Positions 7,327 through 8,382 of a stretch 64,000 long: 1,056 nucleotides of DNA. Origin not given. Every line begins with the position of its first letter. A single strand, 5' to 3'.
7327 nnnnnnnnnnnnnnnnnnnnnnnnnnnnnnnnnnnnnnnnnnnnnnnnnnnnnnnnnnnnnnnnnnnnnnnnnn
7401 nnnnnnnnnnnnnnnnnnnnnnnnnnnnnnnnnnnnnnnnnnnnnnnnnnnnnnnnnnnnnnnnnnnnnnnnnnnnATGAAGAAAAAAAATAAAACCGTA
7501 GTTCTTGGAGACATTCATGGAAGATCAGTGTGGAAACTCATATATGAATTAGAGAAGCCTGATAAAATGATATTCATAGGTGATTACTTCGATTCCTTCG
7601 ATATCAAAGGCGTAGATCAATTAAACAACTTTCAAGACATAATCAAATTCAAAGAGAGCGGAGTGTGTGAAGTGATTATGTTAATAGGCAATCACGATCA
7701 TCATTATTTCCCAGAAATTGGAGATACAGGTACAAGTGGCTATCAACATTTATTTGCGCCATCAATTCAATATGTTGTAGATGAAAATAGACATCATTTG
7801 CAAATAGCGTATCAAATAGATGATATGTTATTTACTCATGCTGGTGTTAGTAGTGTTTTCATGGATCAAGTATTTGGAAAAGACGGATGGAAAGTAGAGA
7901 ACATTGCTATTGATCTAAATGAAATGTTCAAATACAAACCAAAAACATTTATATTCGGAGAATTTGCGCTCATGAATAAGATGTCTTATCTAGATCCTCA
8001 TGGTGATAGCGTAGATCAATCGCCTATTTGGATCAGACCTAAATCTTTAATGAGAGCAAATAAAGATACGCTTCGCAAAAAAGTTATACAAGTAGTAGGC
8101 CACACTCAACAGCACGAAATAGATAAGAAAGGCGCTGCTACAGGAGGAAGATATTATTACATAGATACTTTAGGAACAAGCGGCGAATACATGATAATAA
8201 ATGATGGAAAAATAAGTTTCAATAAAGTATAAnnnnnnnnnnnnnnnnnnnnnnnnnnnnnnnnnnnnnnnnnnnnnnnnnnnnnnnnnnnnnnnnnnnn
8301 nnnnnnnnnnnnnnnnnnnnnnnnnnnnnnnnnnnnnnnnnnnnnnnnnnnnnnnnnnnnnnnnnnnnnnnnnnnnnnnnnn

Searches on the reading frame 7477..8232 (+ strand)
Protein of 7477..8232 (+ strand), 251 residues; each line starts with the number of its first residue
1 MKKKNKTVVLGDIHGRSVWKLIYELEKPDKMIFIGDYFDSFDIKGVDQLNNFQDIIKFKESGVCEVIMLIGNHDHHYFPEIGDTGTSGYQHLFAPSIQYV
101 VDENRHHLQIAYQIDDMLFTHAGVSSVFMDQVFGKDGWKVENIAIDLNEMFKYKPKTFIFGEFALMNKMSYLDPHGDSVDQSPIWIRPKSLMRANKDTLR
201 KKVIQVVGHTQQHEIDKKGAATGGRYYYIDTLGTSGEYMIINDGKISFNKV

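Call 90: search_protein_families(library=pfam, max_evalue=0.001, proteins=[window:7477-8232:+])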
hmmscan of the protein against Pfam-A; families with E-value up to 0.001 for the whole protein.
window:7477-8232:+ (251 aa): 1 family
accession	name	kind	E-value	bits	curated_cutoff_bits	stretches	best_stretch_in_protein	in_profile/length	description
PF00149.33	Metallophos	-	3.9e-07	31.1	21.5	1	7-123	3-116/191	Calcineurin-like phosphoesterase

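Call 91: search_protein_families(library=phrogs, max_evalue=0.001, proteins=[window:7477-8232:+])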
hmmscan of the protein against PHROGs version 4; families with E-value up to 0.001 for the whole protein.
window:7477-8232:+ (251 aa): 3 families
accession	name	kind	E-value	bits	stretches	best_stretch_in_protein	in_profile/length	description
phrog_1649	-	other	2.1e-05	24.3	1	1-79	32-109/308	metallo-phosphoesterase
phrog_100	-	DNA, RNA and nucleotide metabolism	6.1e-05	22.6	1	18-77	56-118/989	SbcD-like subunit of palindrome specific endonuclease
phrog_8238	-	DNA, RNA and nucleotide metabolism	8.8e-05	21.8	1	2-78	169-245/737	RNA ligase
